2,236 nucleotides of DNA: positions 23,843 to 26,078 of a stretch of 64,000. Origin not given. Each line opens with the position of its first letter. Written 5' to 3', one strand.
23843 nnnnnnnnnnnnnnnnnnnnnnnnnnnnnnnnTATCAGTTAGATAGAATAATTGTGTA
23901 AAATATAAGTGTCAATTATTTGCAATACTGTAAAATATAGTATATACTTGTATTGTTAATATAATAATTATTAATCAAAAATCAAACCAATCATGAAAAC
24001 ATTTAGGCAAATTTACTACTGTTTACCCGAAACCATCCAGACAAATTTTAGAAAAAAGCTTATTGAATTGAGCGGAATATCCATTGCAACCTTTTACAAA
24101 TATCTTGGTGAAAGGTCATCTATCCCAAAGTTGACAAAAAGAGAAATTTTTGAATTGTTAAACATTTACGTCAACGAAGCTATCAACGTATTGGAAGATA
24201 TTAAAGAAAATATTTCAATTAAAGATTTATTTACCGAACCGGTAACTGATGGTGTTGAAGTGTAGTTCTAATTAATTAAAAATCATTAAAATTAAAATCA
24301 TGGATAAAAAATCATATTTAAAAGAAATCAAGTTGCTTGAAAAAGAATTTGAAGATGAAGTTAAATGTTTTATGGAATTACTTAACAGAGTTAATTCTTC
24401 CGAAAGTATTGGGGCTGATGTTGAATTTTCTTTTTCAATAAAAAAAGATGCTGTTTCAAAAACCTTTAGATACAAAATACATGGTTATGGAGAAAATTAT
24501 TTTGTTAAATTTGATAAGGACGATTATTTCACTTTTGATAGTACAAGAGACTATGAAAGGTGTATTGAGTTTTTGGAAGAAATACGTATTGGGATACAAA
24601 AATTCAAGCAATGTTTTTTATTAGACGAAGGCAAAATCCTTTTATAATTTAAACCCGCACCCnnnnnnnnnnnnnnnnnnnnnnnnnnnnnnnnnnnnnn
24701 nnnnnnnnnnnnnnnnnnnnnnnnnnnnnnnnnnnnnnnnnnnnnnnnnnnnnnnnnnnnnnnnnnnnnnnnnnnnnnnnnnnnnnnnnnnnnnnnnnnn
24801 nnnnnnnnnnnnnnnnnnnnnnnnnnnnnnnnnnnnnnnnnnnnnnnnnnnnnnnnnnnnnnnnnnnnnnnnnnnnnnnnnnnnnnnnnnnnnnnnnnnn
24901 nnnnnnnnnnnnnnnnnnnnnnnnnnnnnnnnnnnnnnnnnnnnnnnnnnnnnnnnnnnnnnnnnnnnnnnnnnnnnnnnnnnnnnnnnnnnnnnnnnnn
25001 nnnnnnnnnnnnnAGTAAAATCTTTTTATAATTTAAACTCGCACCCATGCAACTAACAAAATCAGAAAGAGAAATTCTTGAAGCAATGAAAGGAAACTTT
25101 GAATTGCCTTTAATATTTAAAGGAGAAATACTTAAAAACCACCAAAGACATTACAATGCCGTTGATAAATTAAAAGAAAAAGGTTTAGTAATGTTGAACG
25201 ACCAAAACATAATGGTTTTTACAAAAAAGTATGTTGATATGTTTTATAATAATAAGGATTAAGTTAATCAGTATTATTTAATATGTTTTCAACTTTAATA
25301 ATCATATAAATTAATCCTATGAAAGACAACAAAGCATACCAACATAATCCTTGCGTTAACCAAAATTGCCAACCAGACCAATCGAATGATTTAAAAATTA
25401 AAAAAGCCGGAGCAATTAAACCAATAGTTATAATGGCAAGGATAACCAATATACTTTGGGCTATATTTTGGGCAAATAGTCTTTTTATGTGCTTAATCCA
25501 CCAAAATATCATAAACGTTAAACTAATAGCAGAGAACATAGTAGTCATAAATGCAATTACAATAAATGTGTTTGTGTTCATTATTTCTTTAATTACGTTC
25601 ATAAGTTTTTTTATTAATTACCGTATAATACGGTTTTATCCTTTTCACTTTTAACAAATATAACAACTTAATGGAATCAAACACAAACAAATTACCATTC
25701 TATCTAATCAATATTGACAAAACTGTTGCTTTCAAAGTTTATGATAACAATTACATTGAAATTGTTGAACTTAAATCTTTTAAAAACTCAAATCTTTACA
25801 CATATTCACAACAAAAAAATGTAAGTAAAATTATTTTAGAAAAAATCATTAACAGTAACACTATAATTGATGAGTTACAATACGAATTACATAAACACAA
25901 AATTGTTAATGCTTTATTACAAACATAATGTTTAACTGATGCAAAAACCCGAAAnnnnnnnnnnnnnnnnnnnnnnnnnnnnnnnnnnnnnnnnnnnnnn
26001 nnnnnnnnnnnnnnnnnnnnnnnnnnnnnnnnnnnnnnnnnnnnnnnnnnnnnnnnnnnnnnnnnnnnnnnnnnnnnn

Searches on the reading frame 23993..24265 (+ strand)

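Call 11: search_protein_families(library=pfam, proteins=[window:23993-24265:+], max_evalue=0.01)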
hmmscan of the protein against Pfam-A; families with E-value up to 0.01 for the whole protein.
window:23993-24265:+ (90 aa): 0 families

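Call 14: search_protein_families(library=phrogs, proteins=[window:23993-24265:+], max_evalue=0.01)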
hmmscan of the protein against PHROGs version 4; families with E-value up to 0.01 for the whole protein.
window:23993-24265:+ (90 aa): 0 families

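Call 56: search_protein_families(library=pfam, proteins=[window:23993-24265:+], max_evalue=5)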
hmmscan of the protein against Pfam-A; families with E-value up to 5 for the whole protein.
window:23993-24265:+ (90 aa): 1 family
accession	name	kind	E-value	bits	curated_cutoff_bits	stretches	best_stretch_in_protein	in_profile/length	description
PF02796.21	HTH_7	-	0.11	13.1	23.8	1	20-38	24-42/45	Helix-turn-helix domain of resolvase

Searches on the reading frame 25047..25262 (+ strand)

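Call 56: search_protein_families(library=pfam, proteins=[window:25047-25262:+], max_evalue=5)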
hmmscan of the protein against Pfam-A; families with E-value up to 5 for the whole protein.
window:25047-25262:+ (71 aa): 2 families
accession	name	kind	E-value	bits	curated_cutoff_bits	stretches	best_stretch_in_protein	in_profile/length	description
PF00750.26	tRNA-synt_1d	-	0.017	14.5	23.3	1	11-63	147-198/349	tRNA synthetases class I (R), catalytic domain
PF01978.25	TrmB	-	0.062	13.6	25.6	1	33-62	37-62/68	Sugar-specific transcriptional regulator TrmB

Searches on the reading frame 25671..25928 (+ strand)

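Call 56: search_protein_families(library=pfam, proteins=[window:25671-25928:+], max_evalue=5)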
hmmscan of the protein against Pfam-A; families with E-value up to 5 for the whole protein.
window:25671-25928:+ (85 aa): 2 families
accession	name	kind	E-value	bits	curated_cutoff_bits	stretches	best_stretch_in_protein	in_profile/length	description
PF18630.7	Peptidase_M60_C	-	0.082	13.6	26.2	1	17-48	18-46/65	Peptidase M60 C-terminal domain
PF03531.20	SSrecog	-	0.2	12.1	22.2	1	36-77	8-50/69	Structure-specific recognition protein (SSRP1)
